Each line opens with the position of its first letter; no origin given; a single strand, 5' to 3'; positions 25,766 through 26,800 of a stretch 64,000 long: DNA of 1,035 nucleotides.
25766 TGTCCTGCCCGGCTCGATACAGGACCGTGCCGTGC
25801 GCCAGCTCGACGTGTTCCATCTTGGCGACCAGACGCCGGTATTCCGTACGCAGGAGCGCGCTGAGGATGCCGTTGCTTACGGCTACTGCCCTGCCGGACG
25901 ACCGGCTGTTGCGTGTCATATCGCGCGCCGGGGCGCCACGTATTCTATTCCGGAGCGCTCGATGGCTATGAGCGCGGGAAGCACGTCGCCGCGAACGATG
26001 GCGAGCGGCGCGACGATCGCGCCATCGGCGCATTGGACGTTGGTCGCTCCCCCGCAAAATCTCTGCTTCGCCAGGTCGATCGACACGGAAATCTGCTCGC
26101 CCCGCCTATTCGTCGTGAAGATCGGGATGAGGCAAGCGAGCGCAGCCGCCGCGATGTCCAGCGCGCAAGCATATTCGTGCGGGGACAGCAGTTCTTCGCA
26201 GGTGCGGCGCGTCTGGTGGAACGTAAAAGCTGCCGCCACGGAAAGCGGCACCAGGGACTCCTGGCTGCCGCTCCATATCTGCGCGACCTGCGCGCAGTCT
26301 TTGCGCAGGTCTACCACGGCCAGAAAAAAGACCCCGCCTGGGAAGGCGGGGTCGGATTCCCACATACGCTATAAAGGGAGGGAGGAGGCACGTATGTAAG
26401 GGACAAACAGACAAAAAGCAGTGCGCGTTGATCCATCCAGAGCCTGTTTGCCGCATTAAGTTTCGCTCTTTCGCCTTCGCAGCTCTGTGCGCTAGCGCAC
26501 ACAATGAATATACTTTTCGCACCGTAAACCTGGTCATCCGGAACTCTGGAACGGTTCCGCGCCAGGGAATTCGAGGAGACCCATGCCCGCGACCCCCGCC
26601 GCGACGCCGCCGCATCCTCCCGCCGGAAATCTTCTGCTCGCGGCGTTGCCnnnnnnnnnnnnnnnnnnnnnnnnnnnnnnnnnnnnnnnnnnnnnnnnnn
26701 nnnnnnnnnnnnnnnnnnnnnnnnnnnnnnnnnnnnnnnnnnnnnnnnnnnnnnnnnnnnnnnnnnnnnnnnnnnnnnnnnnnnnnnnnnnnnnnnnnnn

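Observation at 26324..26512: Crp/Fnr-type palindrome, C/U-rich tract and intrinsic terminator: candidate FnrS-like sRNA or leader attenuator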

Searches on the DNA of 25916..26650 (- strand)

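Call 6: search_rna_families(source=window, start=26200, end=26650, threshold=evalue, max_evalue=10, show_alignments=4)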
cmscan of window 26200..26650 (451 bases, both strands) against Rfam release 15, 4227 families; matches with E-value up to 10: 16.
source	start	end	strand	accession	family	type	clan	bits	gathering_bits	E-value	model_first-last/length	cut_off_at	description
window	26323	26390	-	RF02278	Betaproteobacteria_toxic_sRNA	Gene; sRNA;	-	35.5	50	1.5e-05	1-64/64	no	Betaproteobacteria toxic small RNA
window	26324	26420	-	RF01772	rnk_pseudo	Cis-reg; leader;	-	26.4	55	0.02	1-108/108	no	Pseudomonas rnk leader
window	26325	26436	-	RF02344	ar14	Gene; sRNA;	-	21.9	58.8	0.046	1-123/123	no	Alphaproteobacterial ar14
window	26324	26388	-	RF02837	anti-hemB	Gene; sRNA;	-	21.4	49.5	0.0094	1-81/81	no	Burkholderia RNA 7 (anti-hemB)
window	26322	26401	-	RF00021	Spot_42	Gene; sRNA;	-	20.7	80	0.11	1-115/115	no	Spot 42 RNA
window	26324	26401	-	RF01859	Phe_leader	Cis-reg; leader;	-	20.7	55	0.47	1-125/125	no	Phenylalanine leader peptide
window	26315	26390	-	RF00519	suhB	Gene; sRNA;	CL00108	18.9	41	0.16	1-77/77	no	Makes More Granules Regulator RNA (mmgR)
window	26325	26436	-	RF01820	RsaE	Gene; sRNA;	-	15.3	79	5.4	1-112/112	no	RNA Staph. aureus E (RoxS)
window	26244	26304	-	RF01670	P17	Gene; sRNA;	-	15.2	45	0.14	1-282/282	no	Pseudomonas sRNA P17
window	26331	26358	+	RF01322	CRISPR-DR9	Gene; CRISPR;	-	14.3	45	3.5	5-32/37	no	CRISPR RNA direct repeat element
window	26323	26461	-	RF00022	GcvB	Gene;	-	13.8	42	1.1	1-204/204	no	GcvB RNA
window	26272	26350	-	RF02869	ncS025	Gene; sRNA;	-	13.8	46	6.9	1-85/85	no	Burkholderia sRNA 25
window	26324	26371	+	RF02628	Hrs1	Gene; sRNA;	-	13.6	56.4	5.8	1-74/74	no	Hfq-regulated sRNA 1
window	26324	26406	-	RF02791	CcsR1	Gene; sRNA;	-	13.5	65.3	1.3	1-83/83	no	Conserved CCUCCUCCC motif stress-induced RNA 1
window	26329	26469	+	RF01736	flg-Rhizobiales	Cis-reg;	-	13.5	55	2.2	1-141/141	no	flg-Rhizobiales RNA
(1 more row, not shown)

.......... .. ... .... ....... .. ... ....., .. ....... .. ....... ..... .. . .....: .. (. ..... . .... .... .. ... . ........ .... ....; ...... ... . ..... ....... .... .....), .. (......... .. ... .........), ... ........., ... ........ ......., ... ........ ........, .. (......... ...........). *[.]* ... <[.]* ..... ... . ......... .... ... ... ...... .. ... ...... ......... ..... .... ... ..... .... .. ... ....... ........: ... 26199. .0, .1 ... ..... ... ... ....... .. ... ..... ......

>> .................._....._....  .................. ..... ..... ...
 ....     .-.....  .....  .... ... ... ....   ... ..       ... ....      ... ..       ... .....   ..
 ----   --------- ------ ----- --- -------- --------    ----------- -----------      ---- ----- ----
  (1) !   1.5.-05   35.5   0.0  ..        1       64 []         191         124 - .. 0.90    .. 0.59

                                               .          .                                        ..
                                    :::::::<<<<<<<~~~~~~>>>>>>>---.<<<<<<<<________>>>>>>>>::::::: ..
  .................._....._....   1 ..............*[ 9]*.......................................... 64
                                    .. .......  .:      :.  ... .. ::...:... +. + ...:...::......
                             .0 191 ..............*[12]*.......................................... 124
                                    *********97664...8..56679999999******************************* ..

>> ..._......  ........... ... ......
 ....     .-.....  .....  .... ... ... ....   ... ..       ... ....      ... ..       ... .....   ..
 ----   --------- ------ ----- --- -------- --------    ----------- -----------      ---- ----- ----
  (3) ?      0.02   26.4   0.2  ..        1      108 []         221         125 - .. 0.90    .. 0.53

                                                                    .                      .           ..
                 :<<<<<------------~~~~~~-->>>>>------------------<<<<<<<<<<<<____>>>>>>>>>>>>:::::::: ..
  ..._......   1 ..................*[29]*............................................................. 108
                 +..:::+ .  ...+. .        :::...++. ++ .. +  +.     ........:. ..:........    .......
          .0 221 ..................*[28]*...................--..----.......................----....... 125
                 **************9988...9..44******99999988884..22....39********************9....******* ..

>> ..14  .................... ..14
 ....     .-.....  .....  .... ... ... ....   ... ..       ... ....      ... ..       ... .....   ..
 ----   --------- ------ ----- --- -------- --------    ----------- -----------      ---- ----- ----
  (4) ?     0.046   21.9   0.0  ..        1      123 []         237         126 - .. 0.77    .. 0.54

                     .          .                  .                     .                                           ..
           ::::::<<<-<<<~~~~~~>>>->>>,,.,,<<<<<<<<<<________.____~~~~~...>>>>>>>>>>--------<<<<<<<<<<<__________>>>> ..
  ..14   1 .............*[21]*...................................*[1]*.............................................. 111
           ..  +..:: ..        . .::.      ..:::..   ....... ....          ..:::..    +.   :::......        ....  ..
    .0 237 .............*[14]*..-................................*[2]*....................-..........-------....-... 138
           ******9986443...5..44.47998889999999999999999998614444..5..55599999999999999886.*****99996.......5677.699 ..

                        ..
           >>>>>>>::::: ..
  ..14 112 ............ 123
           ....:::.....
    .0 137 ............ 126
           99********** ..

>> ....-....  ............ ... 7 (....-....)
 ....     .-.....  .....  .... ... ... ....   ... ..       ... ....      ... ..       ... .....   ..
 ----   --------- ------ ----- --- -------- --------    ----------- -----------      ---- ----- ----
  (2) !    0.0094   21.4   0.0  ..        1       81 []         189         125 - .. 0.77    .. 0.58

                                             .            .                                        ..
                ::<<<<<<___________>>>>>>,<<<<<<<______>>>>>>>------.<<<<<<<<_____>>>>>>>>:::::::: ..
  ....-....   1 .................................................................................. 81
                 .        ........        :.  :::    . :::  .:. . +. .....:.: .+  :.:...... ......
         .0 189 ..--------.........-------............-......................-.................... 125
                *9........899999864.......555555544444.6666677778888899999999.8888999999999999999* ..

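Call 30: search_rna_families(sources=[L081, L082, L083, L084, L085, L086, L087, L088, L093, L095, L096, L098, L099, L102, L107, L111], threshold=evalue, max_evalue=0.05)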
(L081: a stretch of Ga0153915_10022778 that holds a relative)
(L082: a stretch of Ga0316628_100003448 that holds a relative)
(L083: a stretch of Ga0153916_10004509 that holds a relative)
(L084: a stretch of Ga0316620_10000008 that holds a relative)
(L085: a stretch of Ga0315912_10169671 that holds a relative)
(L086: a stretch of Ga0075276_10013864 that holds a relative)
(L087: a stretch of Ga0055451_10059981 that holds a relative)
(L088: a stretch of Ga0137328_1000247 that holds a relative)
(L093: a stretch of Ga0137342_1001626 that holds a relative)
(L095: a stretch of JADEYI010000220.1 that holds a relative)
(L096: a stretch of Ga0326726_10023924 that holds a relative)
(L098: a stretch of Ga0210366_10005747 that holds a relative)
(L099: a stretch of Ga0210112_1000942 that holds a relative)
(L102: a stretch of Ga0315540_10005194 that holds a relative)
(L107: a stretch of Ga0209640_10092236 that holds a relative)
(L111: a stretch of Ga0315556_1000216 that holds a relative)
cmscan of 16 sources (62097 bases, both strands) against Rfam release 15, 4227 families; matches with E-value up to 0.05: 8.
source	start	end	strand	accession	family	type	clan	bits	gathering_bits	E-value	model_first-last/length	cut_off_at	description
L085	863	935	-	RF00005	tRNA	Gene; tRNA;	CL00001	62.9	29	2.7e-11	1-71/71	no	tRNA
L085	762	834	-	RF00005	tRNA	Gene; tRNA;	CL00001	57.5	29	8.5e-10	1-71/71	no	tRNA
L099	4614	4992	+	RF01766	cspA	Cis-reg; thermoregulator;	-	43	78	9.9e-08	1-428/428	no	cspA thermoregulator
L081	2476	2542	+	RF02278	Betaproteobacteria_toxic_sRNA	Gene; sRNA;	-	38.1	50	0.00044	1-64/64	no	Betaproteobacteria toxic small RNA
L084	2476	2543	+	RF02278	Betaproteobacteria_toxic_sRNA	Gene; sRNA;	-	35.2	50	0.0024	1-64/64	no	Betaproteobacteria toxic small RNA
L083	2475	2543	+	RF02278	Betaproteobacteria_toxic_sRNA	Gene; sRNA;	-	34.2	50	0.0042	1-64/64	no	Betaproteobacteria toxic small RNA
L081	2469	2542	+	RF02837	anti-hemB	Gene; sRNA;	-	30.3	49.5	0.0041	1-81/81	no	Burkholderia RNA 7 (anti-hemB)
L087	127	200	+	RF02837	anti-hemB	Gene; sRNA;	-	28.3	49.5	0.015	1-81/81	no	Burkholderia RNA 7 (anti-hemB)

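Call 37: build_rna_model(alignment_id=A3, structure=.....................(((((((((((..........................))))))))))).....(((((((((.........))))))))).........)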
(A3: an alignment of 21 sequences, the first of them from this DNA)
Model R1 built from alignment A3 (21 sequences, 110 columns); structure: as given.
model positions 95; base pairs 20; branch points 1; effective number of sequences 2.63; information 0.601 bits per position. Calibrated on 0.2 Mb of random sequence (short: E-values are rough).
structure used (alignment columns):
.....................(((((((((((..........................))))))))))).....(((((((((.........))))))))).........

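Call 38: search_with_rna_model(model_id=R1, sources=[window, L001, L081, L082, L083, L084, L085, L086, L087, L088, L089, L090, L091, L092, L093, L094, L095, L096, L097, L098, L099, L100, L101, L102, L103, L104, L105, L106, L107, L108, L109, L110, L111, L112], max_evalue=1, make_alignment=true)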
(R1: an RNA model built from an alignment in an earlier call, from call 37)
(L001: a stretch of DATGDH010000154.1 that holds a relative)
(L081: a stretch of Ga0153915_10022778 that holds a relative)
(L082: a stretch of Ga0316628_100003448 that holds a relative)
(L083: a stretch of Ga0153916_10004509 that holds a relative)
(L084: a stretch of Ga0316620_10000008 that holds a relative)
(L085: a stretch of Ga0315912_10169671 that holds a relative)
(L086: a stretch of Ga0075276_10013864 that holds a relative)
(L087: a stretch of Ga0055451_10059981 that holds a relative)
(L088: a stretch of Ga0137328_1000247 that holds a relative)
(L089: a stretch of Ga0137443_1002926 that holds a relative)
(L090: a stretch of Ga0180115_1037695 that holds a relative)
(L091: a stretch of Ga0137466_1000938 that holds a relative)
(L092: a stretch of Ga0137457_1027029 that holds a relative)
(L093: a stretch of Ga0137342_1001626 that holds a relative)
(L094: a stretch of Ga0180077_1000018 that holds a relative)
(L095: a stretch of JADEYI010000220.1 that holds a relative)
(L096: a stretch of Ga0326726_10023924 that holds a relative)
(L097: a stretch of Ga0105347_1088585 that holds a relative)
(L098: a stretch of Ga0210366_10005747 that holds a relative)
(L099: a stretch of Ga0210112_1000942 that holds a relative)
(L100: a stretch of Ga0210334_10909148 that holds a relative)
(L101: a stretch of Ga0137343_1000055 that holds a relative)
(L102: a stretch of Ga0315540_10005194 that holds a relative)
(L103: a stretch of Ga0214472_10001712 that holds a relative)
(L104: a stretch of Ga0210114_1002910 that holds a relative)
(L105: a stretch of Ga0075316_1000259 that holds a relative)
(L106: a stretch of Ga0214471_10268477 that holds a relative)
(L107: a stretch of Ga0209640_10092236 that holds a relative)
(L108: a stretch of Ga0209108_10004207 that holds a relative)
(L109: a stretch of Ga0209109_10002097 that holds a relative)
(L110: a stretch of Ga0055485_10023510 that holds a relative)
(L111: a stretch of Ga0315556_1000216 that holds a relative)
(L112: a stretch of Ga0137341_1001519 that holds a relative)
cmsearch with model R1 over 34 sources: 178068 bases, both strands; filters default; matches with E-value up to 1: 32.
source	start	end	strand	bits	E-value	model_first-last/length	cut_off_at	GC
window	26323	26417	-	104.1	1.7e-26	1-95/95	no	0.53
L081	2449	2543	+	101.3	1e-25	1-95/95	no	0.49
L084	2449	2543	+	100.2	2.1e-25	1-95/95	no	0.56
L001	1175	1269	-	98.7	5.3e-25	1-95/95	no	0.55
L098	2412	2506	+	96.4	2.4e-24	1-95/95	no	0.59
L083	2448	2543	+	94.8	6.7e-24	1-95/95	no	0.58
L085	233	327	+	92.1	3.7e-23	1-95/95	no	0.6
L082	2449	2543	+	89.6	1.9e-22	1-95/95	no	0.58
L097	561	656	+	87.6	6.8e-22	1-95/95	no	0.59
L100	358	452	+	85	3.7e-21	1-95/95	no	0.63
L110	381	475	+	84.6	4.9e-21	1-95/95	no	0.63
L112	2435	2529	+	84.5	5.2e-21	1-95/95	no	0.58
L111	2435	2527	+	83.9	7.5e-21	1-95/95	no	0.53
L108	2112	2206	+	83.3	1.2e-20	1-95/95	no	0.63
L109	2418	2512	+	83.3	1.2e-20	1-95/95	no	0.63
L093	275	369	+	83.1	1.2e-20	1-95/95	no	0.59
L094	2384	2478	+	83.1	1.2e-20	1-95/95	no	0.59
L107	1749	1843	+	82.2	2.3e-20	1-95/95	no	0.64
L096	2406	2500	+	81.6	3.4e-20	1-95/95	no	0.61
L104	2433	2527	+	81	5e-20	1-95/95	no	0.59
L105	872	966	+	77.6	4.5e-19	1-95/95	no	0.59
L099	2046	2141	+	74.5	3.3e-18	1-95/95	no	0.55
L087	103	201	+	71.3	2.6e-17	1-95/95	no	0.57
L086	2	95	+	71.2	2.8e-17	7-95/95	no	0.56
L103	757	851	+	70.7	4e-17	1-95/95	no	0.64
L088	366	458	+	70.1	5.8e-17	1-95/95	no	0.56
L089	247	339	+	70.1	5.8e-17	1-95/95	no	0.56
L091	115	207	+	70.1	5.8e-17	1-95/95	no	0.56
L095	2390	2481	+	69.7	7.2e-17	1-95/95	no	0.58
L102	1208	1303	+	69.7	7.5e-17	1-95/95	no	0.59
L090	26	120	+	66.7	5.1e-16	1-95/95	no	0.55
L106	1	49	+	33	1.5e-06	47-95/95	5'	0.69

Alignment A4: 32 matches aligned to the model, 106 columns, each read 5' to 3' on its own strand. Consensus structure (alignment columns), stored with it:
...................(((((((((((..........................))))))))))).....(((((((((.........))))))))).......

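Call 39: search_with_rna_model(model_id=R1, sources=[L002, L003, L004, L005, L006, L007, L008, L009, L010, L011, L012, L013, L014, L015, L016, L017, L018, L019, L020, L021, L022, L023, L024, L025, L026, L027, L028, L029, L030, L031, L032, L033, L034, L035, L036, L037, L038, L039, L040, L041, L042, L043, L044, L045, L046, L047, L048, L049, L050, L051, L052, L053, L054, L055, L056, L057, L058, L059, L060, L061, L062, L063, L064, L065, L066, L067, L068, L069, L070, L071, L072, L073, L074, L075, L076, L077, L078, L079, L080], max_evalue=1)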
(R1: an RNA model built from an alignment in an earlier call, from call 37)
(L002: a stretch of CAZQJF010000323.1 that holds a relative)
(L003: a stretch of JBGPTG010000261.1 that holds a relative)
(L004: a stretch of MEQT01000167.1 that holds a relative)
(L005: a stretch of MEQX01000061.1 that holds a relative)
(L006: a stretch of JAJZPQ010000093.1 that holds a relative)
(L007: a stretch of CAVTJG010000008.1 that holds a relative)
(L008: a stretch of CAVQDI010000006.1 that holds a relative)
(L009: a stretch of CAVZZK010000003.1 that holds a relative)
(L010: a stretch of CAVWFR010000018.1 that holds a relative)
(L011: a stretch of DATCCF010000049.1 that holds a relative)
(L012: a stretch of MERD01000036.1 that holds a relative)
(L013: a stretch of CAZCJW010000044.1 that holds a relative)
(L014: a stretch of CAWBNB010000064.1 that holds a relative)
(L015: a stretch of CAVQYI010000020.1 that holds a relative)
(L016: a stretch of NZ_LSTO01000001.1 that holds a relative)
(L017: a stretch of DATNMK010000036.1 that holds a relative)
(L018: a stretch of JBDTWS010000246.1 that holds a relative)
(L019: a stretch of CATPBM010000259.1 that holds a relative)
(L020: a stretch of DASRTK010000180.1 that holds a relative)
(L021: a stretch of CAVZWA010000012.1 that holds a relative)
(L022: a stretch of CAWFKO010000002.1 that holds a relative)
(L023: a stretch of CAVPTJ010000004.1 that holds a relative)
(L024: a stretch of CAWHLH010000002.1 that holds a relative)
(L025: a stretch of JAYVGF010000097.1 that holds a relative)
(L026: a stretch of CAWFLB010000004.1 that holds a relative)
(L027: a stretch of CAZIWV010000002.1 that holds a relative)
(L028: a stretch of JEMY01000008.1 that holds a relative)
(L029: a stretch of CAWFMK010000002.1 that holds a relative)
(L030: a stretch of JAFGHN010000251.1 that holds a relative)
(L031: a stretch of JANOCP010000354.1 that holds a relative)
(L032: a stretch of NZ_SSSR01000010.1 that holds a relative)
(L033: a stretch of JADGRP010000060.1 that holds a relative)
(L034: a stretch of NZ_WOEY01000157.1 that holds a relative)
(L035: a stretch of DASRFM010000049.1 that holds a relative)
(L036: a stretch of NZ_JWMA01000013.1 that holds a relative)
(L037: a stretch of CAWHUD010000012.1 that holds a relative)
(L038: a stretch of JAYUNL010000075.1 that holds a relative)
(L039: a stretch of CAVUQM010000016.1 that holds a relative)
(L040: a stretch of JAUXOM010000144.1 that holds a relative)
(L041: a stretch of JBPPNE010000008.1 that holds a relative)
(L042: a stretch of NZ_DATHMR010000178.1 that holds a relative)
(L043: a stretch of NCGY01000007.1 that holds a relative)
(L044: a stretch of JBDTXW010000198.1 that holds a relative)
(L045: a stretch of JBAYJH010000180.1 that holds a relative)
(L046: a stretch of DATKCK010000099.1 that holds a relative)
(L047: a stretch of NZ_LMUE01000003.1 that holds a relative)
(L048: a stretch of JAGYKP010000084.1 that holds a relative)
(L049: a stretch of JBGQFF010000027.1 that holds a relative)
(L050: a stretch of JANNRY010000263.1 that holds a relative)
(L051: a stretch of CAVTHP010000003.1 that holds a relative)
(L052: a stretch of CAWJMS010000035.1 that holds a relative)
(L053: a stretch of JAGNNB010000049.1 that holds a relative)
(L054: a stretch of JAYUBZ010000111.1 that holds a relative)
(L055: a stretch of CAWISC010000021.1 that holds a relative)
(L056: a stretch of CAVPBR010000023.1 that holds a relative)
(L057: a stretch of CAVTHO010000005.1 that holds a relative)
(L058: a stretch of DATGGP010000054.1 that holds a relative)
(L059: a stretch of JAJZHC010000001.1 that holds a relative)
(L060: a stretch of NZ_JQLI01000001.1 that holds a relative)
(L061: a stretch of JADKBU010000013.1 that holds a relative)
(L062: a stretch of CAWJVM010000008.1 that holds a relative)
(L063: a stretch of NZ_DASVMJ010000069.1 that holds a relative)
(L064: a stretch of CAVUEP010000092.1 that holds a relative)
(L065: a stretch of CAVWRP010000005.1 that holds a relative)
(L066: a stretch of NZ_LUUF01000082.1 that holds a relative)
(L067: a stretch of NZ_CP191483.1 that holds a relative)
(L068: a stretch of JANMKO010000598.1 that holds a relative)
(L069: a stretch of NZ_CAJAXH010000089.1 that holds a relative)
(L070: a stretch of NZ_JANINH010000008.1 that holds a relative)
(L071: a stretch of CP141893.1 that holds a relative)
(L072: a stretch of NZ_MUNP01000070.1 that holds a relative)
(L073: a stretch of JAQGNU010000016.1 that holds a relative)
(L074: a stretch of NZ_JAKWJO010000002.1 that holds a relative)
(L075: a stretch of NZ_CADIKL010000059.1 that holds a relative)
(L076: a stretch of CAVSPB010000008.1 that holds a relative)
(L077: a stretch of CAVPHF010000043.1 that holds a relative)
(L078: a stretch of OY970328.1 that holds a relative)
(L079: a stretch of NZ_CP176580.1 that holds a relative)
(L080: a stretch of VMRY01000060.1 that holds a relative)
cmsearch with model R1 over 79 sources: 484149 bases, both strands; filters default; matches with E-value up to 1: 1.
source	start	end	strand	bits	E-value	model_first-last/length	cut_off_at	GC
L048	982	1069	+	14.4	0.68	1-95/95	no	0.55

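Call 62: search_dna_similar(query=window:26323-26417:-, collection=plasmids, mode=distant, max_evalue=1, max_rows=15)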
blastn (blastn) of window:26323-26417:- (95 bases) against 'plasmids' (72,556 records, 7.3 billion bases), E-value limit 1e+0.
Records with a match: 4; places in all: 4; records where one place covers at least 80% of the query: 0.
Best place of each record, by identity: 90-95% 2; 80-90% 2.
By first word of the organism name: Ensifer 2; Streptosporangium 1; Streptomyces 1.
By predicted mobility (MOB-suite, as given by PLSDB): conjugative 2; non-mobilizable 1; mobilizable 1.
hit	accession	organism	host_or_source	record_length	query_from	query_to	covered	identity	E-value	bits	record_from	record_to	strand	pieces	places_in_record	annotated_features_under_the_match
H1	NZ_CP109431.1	Streptosporangium sp. NBC_01495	-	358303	59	89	33%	87.1%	8e-1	39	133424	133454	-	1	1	none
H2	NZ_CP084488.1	Ensifer adhaerens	cellculture,soil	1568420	67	94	29%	92.9%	6e-2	43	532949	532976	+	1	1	none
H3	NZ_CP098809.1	Ensifer adhaerens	whole organism,soil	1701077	67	94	29%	92.9%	6e-2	43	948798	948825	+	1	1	none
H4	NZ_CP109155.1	Streptomyces europaeiscabiei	-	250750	64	92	31%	89.7%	8e-1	40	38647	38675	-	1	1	none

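Call 70: search_with_rna_model(model_id=R1, sources=[L113, L114, L115, L116, L117, L118, L119, L120, L121], max_evalue=1)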
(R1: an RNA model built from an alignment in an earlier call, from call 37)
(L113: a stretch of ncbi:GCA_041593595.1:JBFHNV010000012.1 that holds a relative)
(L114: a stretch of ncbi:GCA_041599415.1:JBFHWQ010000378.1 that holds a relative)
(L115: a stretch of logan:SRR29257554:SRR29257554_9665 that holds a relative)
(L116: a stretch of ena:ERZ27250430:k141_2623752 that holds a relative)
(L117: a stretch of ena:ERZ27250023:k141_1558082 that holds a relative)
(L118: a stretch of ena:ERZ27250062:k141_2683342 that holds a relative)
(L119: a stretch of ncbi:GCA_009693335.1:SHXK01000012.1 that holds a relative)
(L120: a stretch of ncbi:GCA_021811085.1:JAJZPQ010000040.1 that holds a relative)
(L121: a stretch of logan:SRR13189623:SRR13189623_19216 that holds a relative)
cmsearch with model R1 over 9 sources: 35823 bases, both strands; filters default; matches with E-value up to 1: 0.
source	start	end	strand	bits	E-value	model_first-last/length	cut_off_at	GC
